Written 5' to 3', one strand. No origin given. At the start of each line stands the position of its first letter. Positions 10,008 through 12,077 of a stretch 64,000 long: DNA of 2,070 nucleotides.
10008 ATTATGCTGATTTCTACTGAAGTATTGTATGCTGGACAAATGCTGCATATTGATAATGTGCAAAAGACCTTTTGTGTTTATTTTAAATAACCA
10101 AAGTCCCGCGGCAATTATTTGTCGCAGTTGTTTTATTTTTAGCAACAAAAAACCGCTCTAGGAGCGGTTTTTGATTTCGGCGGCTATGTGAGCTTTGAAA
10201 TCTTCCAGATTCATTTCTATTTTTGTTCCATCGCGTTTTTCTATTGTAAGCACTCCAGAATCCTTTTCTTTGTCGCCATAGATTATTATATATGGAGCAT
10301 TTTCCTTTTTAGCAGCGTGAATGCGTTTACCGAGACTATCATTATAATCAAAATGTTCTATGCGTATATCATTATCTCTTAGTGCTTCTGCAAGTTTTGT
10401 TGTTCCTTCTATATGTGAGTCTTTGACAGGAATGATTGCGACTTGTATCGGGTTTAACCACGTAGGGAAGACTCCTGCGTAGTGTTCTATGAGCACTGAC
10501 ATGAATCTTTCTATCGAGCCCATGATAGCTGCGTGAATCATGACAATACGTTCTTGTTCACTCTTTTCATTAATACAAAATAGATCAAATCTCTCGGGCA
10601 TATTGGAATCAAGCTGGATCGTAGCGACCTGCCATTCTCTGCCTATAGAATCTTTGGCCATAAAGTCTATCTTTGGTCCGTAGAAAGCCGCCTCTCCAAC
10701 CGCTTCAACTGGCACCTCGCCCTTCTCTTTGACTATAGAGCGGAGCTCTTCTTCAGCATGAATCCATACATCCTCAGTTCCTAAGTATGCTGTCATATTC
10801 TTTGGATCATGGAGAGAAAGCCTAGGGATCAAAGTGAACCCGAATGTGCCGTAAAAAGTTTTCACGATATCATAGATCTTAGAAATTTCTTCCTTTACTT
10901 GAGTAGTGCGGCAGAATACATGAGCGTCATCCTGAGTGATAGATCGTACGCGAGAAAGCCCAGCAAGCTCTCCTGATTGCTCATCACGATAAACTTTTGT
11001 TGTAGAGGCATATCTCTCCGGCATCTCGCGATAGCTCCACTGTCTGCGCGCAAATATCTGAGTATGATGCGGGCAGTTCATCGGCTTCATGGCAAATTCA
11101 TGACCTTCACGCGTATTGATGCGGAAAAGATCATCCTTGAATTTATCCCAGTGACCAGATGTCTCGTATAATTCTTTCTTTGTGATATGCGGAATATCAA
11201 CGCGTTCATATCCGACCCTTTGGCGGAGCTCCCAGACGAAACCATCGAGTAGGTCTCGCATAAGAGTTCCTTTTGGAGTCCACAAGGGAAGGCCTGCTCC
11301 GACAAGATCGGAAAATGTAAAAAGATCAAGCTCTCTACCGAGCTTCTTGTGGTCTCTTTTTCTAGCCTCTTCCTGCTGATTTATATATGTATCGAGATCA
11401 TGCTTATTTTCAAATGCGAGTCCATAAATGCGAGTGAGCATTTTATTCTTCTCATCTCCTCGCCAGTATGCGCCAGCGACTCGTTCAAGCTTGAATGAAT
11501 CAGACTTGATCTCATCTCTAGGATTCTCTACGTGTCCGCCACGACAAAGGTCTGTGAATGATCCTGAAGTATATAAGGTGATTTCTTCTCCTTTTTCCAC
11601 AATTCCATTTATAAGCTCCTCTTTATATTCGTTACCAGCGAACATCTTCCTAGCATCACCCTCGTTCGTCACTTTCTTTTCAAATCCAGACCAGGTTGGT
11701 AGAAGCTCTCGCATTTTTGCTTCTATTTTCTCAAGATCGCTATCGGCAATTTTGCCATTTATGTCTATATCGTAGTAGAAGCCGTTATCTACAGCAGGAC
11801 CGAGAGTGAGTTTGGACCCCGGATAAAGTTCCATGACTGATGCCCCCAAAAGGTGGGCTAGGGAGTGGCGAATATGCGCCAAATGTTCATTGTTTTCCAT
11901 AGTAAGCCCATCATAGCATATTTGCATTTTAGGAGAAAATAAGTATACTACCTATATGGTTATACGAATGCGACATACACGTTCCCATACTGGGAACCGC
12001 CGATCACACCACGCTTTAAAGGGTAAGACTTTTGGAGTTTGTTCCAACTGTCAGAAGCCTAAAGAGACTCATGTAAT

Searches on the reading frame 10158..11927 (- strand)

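Call 120: search_protein_families(library=pfam, proteins=[window:10158-11927:-], max_evalue=0.0001)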
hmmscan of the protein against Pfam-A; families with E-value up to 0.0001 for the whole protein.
window:10158-11927:- (589 aa): 3 families
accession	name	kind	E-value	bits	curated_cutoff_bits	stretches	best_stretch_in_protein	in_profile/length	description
PF00587.30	tRNA-synt_2b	-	1.5e-41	142.8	29.3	1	268-483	1-179/179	tRNA synthetase class II core domain (G, H, P, S and T)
PF03129.25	HGTP_anticodon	-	1.4e-17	64.1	21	1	495-581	1-91/94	Anticodon binding domain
PF07973.19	tRNA_SAD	-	1.6e-07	31.6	24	1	116-168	1-44/44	Threonyl and Alanyl tRNA synthetase second additional domain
